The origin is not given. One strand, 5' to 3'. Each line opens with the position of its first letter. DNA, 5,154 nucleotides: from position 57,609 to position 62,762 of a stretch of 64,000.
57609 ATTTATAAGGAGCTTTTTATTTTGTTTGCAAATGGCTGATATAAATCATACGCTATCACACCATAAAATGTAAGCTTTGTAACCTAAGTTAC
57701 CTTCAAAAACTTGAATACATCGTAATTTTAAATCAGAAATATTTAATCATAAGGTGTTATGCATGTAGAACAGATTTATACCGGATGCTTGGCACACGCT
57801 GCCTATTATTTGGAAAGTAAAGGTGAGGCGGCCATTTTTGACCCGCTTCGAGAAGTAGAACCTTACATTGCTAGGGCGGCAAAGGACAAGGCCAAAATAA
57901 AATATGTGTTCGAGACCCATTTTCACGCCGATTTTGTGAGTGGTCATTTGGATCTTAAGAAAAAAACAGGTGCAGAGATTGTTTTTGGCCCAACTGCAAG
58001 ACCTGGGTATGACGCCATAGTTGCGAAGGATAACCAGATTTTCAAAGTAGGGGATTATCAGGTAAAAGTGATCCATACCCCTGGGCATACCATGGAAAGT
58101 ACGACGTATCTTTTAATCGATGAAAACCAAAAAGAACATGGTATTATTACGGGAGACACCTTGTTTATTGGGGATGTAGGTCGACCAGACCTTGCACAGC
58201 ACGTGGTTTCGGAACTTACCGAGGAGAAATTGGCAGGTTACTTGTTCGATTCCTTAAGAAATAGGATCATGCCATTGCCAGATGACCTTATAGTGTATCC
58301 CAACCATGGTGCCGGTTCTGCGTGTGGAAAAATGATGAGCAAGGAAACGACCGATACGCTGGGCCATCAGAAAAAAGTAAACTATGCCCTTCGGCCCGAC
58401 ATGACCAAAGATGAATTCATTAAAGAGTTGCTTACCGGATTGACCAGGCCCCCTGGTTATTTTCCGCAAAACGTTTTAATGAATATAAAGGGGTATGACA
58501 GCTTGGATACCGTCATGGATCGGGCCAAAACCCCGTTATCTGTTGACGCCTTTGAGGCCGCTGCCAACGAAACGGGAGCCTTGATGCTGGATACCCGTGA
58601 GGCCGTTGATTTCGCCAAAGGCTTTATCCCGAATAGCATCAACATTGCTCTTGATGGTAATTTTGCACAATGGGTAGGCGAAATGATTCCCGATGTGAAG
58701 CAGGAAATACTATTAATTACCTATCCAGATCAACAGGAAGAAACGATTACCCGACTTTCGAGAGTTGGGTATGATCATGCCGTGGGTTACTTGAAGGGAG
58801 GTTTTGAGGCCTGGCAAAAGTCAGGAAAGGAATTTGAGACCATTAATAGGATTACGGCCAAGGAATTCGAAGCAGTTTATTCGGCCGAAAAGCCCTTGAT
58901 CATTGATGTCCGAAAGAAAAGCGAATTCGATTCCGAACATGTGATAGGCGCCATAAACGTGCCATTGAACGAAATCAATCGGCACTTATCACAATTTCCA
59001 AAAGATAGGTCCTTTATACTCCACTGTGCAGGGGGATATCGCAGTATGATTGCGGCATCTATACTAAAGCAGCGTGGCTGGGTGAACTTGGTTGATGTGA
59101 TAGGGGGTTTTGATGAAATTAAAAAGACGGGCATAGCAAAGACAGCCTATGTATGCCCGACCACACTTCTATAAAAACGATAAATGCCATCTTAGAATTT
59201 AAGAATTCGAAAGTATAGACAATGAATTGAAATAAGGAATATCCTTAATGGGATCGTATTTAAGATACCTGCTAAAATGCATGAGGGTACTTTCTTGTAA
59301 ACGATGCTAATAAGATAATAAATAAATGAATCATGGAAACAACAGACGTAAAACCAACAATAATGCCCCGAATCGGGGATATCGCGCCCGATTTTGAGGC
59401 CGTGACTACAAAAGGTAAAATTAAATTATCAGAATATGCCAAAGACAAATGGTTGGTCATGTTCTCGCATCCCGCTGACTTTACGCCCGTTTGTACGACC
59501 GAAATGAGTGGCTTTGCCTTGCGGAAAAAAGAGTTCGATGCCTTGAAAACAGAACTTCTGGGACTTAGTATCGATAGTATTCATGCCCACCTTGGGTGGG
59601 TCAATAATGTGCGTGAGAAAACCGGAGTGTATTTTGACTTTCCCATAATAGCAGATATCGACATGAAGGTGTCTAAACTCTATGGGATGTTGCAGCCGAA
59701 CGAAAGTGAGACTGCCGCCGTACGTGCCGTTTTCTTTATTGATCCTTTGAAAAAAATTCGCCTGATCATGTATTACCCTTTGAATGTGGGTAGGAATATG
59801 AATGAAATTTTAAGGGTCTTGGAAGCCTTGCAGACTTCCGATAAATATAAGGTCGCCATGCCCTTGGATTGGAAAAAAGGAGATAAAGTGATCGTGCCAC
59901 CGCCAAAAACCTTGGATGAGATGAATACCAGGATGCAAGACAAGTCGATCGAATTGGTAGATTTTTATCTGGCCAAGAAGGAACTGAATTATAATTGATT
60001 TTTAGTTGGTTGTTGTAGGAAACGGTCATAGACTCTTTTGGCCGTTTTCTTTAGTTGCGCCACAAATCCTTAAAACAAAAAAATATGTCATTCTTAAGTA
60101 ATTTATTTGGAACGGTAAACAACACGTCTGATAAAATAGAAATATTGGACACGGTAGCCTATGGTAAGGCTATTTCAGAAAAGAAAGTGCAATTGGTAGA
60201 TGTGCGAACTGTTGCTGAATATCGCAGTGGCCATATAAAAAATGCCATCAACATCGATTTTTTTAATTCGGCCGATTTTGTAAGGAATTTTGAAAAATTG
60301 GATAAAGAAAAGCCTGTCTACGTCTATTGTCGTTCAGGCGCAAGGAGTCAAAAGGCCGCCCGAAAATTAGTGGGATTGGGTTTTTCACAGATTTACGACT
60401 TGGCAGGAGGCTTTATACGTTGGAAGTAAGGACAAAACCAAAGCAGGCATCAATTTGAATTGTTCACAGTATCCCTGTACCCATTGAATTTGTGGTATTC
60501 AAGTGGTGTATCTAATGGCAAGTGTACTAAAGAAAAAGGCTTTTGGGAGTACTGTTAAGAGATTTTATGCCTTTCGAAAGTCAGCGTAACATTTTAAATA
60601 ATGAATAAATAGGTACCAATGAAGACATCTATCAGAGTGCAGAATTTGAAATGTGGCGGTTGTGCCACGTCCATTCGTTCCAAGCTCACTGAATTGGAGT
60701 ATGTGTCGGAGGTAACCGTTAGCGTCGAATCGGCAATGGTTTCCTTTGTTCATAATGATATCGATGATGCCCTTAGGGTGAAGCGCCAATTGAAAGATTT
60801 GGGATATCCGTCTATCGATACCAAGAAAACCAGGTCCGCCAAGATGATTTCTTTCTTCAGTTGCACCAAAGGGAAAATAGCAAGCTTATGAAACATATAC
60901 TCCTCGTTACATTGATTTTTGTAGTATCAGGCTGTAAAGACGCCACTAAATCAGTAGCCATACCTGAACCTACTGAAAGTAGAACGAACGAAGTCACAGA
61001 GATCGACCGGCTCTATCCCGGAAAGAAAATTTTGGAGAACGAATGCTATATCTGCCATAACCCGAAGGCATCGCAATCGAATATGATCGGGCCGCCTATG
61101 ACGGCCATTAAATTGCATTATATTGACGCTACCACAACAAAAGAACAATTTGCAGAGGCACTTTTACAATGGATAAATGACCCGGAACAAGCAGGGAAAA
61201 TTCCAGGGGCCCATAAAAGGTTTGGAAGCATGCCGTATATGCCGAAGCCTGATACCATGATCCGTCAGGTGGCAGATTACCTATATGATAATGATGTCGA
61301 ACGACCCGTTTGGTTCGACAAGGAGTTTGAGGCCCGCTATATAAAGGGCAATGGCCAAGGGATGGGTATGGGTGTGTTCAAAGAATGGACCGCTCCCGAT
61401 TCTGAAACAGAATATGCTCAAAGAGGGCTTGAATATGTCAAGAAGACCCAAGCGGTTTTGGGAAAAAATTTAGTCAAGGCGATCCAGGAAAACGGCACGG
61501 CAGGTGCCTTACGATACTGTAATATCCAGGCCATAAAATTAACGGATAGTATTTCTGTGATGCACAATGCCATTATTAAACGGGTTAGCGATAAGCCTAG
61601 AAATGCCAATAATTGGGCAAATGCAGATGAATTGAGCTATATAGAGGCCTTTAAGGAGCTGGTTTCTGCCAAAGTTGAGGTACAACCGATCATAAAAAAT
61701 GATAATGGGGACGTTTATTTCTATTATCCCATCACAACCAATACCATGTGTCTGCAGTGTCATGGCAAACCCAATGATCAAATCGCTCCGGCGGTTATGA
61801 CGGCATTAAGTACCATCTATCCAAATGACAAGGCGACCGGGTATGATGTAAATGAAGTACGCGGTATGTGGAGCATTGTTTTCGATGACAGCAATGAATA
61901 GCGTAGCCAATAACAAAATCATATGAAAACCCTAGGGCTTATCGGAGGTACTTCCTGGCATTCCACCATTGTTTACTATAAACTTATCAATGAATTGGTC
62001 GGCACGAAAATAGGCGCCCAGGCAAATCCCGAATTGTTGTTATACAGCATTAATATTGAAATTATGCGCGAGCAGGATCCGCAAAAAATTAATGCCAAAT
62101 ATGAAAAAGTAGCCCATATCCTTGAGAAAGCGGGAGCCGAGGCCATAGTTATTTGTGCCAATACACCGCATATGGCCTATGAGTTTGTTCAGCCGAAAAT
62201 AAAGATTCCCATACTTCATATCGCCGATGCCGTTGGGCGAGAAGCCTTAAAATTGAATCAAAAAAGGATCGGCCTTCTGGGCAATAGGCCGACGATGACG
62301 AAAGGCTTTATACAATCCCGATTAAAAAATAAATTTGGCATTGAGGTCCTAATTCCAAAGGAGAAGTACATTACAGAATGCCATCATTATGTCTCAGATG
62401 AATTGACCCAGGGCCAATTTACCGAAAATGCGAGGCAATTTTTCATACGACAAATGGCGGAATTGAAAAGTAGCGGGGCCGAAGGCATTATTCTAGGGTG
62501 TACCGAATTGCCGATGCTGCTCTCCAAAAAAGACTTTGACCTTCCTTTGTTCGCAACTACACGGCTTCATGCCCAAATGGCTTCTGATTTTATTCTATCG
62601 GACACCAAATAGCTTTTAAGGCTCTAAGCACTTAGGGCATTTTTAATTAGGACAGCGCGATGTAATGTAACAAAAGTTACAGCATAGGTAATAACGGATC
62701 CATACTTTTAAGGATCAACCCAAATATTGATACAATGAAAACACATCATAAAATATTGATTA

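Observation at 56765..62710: A second operator family (GTAAC-N4-GTTAC) with identical promoter geometry controls the sulfide-oxidation genes, with no regulator in sight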

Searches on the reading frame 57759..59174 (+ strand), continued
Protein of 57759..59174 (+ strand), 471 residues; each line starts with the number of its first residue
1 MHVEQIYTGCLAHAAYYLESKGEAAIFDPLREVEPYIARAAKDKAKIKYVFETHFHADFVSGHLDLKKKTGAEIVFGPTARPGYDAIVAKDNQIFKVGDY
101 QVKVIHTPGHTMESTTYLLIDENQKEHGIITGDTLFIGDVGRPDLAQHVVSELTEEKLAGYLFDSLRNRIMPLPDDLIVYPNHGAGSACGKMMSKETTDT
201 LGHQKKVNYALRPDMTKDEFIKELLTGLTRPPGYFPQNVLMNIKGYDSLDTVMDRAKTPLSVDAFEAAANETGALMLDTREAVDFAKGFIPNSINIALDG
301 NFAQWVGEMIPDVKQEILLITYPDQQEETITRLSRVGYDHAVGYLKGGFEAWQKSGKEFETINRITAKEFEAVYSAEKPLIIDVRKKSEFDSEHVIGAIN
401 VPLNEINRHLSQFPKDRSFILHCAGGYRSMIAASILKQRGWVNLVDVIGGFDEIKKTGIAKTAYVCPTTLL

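Call 68: search_protein_families(library=pfam, proteins=[L005:16505-16996:-, L005:15562-16569:-, L006:16195-17532:-, L007:13850-14500:+, L005:19876-21186:+, L003:18240-18713:-, L003:18817-19122:-, L010:20858-21838:+, L028:15397-15975:+, L002:8548-8952:+], max_evalue=0.01)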
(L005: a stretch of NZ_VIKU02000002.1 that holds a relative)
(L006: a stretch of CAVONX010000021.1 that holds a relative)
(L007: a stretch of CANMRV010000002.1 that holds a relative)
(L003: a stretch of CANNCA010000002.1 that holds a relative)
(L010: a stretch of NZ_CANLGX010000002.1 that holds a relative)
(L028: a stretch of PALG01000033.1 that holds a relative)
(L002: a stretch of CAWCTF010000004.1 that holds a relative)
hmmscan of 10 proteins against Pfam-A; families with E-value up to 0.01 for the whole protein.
L005:16505-16996:- (163 aa): 1 family
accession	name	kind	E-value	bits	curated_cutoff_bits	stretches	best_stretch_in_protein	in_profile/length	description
PF09098.15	Dehyd-heme_bind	-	0.0025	17.9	25.2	1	87-141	6-66/167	Quinohemoprotein amine dehydrogenase A, alpha subunit, haem binding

L005:15562-16569:- (335 aa): 1 family
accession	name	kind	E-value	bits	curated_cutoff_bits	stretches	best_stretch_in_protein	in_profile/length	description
PF00581.25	Rhodanese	-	3.4e-37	127.4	22.2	2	206-318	7-100/102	Rhodanese-like domain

L006:16195-17532:- (445 aa): 1 family
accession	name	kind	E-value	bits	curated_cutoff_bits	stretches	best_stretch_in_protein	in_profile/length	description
PF03573.19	OprD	-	2.7e-07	30.4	25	1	128-316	105-274/394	outer membrane porin, OprD family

L007:13850-14500:+ (217 aa): 2 families
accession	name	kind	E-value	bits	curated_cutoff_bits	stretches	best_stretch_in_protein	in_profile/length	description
PF14681.12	UPRTase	-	2.6e-39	135.3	27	1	10-214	4-205/206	Uracil phosphoribosyltransferase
PF00156.33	Pribosyltran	-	8.3e-09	35.4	26.3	1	70-177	27-134/158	Phosphoribosyl transferase domain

L005:19876-21186:+ (437 aa): 1 family
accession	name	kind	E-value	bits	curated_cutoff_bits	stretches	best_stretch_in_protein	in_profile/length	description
PF03349.22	Toluene_X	-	1.1e-22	80.6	29.7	1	29-392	21-387/421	Outer membrane protein transport protein (OMPP1/FadL/TodX)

L003:18240-18713:- (157 aa): 2 families
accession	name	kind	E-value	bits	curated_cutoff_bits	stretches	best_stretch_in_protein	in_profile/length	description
PF13686.11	DrsE_2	-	4.8e-32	111.5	25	1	6-154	3-155/156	DsrE/DsrF/DrsH-like family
PF02635.20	DsrE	-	3.2e-07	31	22.7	1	7-143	2-106/116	DsrE/DsrF-like family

L003:18817-19122:- (101 aa): 1 family
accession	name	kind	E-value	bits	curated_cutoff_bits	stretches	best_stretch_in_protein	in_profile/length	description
PF04358.19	DsrC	-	7.7e-27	94.3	24.9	1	5-101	3-107/107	DsrC like protein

L010:20858-21838:+ (327 aa): 6 families
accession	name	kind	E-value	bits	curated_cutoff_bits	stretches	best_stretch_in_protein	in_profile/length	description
PF13437.12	HlyD_3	-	2.9e-21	76.6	22.2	1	176-275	2-106/106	HlyD family secretion protein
PF16576.10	HlyD_D23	-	5e-20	72.1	30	1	53-278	5-214/214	Barrel-sandwich domain of CusB or HlyD membrane-fusion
PF12700.13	HlyD_2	-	8.2e-07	28.5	25.1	1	192-318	250-366/416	HlyD family secretion protein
PF00364.28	Biotin_lipoyl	-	8.4e-05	22.8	22.1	0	63-97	3-37/73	Biotin-requiring enzyme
PF13533.13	Biotin_lipoyl_2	-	0.0015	18.7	29.8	1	67-97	2-32/32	Biotin-lipoyl like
PF01551.29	Peptidase_M23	-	0.0024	18.5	28.7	0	62-102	38-78/96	Peptidase family M23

L028:15397-15975:+ (193 aa): 4 families
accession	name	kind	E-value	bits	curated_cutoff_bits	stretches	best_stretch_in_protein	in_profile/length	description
PF05724.17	TPMT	-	4.3e-27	95.7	26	1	4-176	2-192/218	Thiopurine S-methyltransferase (TPMT)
PF08242.18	Methyltransf_12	-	2.1e-07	32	30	1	46-135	4-98/98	Methyltransferase domain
PF08241.18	Methyltransf_11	-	3e-07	31.4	21.2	1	46-136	4-94/95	Methyltransferase domain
PF13649.12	Methyltransf_25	-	9.9e-07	29.8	27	1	45-133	4-97/97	Methyltransferase domain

L002:8548-8952:+ (135 aa): 0 families

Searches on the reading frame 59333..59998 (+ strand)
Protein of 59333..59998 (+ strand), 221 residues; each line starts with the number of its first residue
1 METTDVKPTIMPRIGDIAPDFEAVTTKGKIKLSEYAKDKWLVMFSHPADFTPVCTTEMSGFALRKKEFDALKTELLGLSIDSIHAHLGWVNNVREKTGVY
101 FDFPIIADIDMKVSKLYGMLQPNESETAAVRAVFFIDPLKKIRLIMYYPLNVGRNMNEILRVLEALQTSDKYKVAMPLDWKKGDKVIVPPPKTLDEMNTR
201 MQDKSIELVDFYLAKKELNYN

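Call 8: search_protein_families(library=pfam, proteins=[window:59333-59998:+])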
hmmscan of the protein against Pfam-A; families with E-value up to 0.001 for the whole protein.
window:59333-59998:+ (221 aa): 3 families
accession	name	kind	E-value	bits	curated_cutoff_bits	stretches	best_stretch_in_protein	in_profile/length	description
PF00578.27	AhpC-TSA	-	3.2e-31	108.3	26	1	14-144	1-123/124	AhpC/TSA family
PF10417.14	1-cysPrx_C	-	8.2e-12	45.3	21.1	1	165-203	1-40/41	C-terminal domain of 1-Cys peroxiredoxin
PF08534.16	Redoxin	-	2.3e-11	44.1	26.6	1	15-143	3-129/148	Redoxin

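Call 47: search_protein_families(library=ncbifam, proteins=[window:59333-59998:+], max_evalue=0.001)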
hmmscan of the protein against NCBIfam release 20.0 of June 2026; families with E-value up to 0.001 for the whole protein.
window:59333-59998:+ (221 aa): 10 families
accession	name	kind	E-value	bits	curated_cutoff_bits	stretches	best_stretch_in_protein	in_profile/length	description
NF009668.0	PRK13189.1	equivalog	5.8e-85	284.1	211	1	8-218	6-222/224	peroxiredoxin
NF009669.0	PRK13190.1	equivalog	2.5e-67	226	261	1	13-206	4-194/203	putative peroxiredoxin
NF009670.0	PRK13191.1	equivalog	1.6e-65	220.6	374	1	11-218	6-212/215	putative peroxiredoxin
NF010122.0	PRK13599.1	equivalog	1.5e-59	201.1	456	1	11-218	6-219/220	peroxiredoxin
NF040737.1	peroxi_PrxU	equivalog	8.9e-33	113.9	270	1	7-194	31-222/233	thioredoxin-dependent peroxiredoxin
NF011576.0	PRK15000.1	subfamily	9.4e-25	87.5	301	1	18-191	8-186/200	peroxiredoxin C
TIGR03137.1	AhpC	equivalog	1e-20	74.2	272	1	35-189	28-179/187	alkyl hydroperoxide reductase subunit C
NF006960.0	PRK09437.1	equivalog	9.5e-10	38.6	140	1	14-119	6-105/156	thioredoxin-dependent thiol peroxidase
NF053650.1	PerredPrxQDein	equivalog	1.4e-07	31.6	260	1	19-141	2-121/148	thioredoxin-dependent peroxiredoxin PrxQ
NF002854.0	PRK03147.1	subfamily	0.00048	20.1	170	1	13-119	37-137/176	thiol-disulfide oxidoreductase ResA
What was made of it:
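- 59333..59998 (+): 1-Cys peroxiredoxin gene. It has no site of its own here, so it is probably co-transcribed with pdo. Pfam AhpC-TSA + 1-cysPrx_C (call 8); NCBIfam NF009668 above cutoff (call 47).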

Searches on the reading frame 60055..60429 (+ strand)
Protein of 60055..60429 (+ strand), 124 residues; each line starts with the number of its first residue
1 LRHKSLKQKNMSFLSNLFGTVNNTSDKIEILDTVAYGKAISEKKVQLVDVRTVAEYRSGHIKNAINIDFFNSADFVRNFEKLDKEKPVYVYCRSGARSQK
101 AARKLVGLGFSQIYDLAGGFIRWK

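Call 8: search_protein_families(library=pfam, proteins=[window:60055-60429:+])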
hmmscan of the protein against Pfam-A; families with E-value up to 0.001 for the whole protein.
window:60055-60429:+ (124 aa): 1 family
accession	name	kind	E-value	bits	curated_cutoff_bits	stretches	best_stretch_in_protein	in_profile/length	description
PF00581.25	Rhodanese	-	8.8e-22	77.9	22.2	1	38-124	7-100/102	Rhodanese-like domain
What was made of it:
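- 60085..60429 (+): Single-domain rhodanese gene (internal operon gene). Pfam PF00581 (call 8).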

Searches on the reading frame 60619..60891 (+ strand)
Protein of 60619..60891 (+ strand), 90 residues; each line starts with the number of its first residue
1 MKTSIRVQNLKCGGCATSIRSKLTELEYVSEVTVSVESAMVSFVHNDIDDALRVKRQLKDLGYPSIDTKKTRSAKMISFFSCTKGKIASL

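Call 8: search_protein_families(library=pfam, proteins=[window:60619-60891:+])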
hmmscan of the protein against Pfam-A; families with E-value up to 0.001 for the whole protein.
window:60619-60891:+ (90 aa): 1 family
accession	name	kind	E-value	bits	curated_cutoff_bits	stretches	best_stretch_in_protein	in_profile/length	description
PF00403.32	HMA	-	8.7e-09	36.1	24.8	1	5-63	2-61/62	Heavy-metal-associated domain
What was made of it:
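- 60619..60891 (+): HMA-domain protein gene (90 aa). Pfam PF00403 (call 8).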

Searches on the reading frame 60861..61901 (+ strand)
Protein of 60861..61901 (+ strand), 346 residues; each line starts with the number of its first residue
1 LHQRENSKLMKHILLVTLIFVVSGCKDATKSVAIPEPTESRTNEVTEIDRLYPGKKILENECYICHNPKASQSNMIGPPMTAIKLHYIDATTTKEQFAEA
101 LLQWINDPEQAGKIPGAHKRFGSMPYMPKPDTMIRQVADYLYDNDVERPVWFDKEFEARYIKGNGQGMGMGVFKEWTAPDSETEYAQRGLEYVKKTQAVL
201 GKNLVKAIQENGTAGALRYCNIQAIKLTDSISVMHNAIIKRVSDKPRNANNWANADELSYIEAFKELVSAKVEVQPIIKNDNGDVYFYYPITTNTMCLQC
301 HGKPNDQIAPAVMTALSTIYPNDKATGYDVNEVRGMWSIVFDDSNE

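Call 8: search_protein_families(library=pfam, proteins=[window:60861-61901:+])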
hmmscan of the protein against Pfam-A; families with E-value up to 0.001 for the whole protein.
window:60861-61901:+ (346 aa): 3 families
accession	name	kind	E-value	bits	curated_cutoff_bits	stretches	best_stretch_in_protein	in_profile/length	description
PF11845.13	Tll0287-like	-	7.4e-22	78.8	24.1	1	192-340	18-142/144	Tll0287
PF09699.15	Paired_CXXCH_1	-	0.00061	19.9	20.6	0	59-73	6-20/41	Doubled CXXCH motif (Paired_CXXCH_1)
PF13442.11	Cytochrome_CBB3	-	0.00077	20.2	27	0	53-95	5-35/68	Cytochrome C oxidase, cbb3-type, subunit III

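Call 47: search_protein_families(library=ncbifam, proteins=[window:60861-61901:+], max_evalue=0.001)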
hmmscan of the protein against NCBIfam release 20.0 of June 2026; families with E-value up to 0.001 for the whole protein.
window:60861-61901:+ (346 aa): 0 families

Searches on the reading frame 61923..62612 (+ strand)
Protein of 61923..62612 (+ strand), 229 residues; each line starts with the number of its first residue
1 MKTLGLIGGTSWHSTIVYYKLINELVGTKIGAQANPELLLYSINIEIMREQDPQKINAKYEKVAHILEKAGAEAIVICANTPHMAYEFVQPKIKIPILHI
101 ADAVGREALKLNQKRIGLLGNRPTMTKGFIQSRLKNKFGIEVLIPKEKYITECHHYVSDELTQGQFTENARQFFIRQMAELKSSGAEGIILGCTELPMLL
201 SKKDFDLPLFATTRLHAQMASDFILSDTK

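Call 10: search_protein_families(library=pfam, proteins=[window:61923-62612:+])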
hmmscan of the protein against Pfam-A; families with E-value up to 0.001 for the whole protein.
window:61923-62612:+ (229 aa): 1 family
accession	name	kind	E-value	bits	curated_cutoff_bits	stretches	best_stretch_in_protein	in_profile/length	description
PF01177.27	Asp_Glu_race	-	2.4e-39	135.7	31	1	7-220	1-211/211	Asp/Glu/Hydantoin racemase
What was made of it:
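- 61923..62612 (+): Asp/Glu/hydantoin racemase-family gene, last gene before sqr. Pfam PF01177 (call 10).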

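Call 13: find_encoding_contigs(protein=window:61923-62612:+, flank=10000, max_places=6)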
Protein window:61923-62612:+ (229 aa): 1 contig read that carries it; 1 place shown.
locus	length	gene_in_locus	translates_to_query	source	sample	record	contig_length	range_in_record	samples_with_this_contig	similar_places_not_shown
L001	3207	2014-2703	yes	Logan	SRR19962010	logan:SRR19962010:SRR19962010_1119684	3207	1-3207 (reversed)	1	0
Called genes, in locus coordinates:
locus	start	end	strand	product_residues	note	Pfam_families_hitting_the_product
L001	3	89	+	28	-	?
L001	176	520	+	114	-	PF00581:Rhodanese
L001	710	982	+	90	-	PF00403:HMA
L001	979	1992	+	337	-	PF11845:Tll0287-like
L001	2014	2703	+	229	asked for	PF01177:Asp_Glu_race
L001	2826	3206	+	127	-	?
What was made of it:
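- Tried and rejected: An exact-protein look-up of a window protein returned only a 3.2-kb contig (call 13).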
